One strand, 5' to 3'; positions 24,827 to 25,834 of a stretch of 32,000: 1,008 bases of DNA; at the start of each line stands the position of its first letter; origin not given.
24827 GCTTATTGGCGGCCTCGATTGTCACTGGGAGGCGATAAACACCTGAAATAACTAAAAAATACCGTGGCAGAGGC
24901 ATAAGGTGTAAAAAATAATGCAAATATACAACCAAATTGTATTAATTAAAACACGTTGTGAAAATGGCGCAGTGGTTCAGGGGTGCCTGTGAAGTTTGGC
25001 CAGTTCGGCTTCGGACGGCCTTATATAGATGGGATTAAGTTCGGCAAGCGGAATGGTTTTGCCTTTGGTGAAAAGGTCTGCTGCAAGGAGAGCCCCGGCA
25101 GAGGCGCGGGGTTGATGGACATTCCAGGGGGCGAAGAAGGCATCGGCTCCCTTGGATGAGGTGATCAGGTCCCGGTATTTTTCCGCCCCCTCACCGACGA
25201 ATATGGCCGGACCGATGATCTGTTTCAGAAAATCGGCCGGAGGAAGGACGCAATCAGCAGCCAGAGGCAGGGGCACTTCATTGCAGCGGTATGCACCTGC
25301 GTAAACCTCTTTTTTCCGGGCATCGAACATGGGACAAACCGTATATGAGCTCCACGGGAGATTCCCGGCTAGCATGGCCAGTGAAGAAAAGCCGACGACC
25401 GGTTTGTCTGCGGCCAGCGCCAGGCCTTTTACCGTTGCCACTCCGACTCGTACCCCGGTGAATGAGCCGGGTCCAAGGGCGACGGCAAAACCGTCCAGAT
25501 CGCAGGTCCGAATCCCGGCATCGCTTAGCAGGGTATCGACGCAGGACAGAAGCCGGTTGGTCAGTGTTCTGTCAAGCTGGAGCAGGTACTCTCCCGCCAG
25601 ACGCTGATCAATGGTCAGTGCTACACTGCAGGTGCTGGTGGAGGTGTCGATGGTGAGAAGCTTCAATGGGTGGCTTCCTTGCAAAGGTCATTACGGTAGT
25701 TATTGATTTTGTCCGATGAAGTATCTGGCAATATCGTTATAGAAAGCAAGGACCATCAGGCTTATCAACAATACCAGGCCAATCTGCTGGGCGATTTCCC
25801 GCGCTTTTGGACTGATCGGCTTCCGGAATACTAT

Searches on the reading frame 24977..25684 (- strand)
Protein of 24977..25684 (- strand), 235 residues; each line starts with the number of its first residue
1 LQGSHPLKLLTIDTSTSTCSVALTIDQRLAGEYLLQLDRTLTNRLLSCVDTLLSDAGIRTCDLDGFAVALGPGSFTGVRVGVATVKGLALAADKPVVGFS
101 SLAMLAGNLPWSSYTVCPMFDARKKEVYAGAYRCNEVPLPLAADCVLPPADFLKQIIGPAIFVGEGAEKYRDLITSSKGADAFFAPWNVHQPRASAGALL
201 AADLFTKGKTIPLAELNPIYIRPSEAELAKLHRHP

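Call 85: find_related_loci(query=window:24977-25684:-, collection=metagenome_contigs, flank=8000)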
Query window:24977-25684:- (235 aa) in metagenome_contigs; peptide patterns used: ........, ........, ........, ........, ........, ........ (x = any residue, [..] = any of these).
142 stretches matched a pattern; 33 encode a relative of the query (tblastn E <= 1e-3); 33 distinct loci.
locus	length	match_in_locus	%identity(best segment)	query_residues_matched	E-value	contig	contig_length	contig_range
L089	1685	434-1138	100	1-235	4e-171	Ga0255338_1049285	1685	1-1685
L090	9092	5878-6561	71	7-234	2e-103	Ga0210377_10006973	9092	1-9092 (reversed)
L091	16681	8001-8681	75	5-231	5e-103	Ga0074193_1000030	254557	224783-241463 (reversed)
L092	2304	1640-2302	66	5-225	2e-96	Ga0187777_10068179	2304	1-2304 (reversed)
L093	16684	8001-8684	63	7-234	2e-92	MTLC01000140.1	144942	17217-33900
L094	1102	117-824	62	5-235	2e-100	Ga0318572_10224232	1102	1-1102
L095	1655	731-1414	68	7-234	8e-95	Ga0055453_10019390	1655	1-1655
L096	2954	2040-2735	59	2-233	4e-89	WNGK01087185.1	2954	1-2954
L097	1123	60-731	64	7-230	6e-94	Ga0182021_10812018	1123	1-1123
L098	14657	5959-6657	58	2-234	4e-84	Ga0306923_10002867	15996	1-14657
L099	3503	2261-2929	59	7-229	2e-81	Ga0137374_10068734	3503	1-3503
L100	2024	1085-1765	56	7-233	2e-82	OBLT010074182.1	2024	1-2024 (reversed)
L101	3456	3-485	68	74-234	2e-70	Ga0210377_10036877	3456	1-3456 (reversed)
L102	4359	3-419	66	94-232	5e-57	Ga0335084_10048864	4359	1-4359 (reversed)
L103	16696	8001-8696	43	2-228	7e-54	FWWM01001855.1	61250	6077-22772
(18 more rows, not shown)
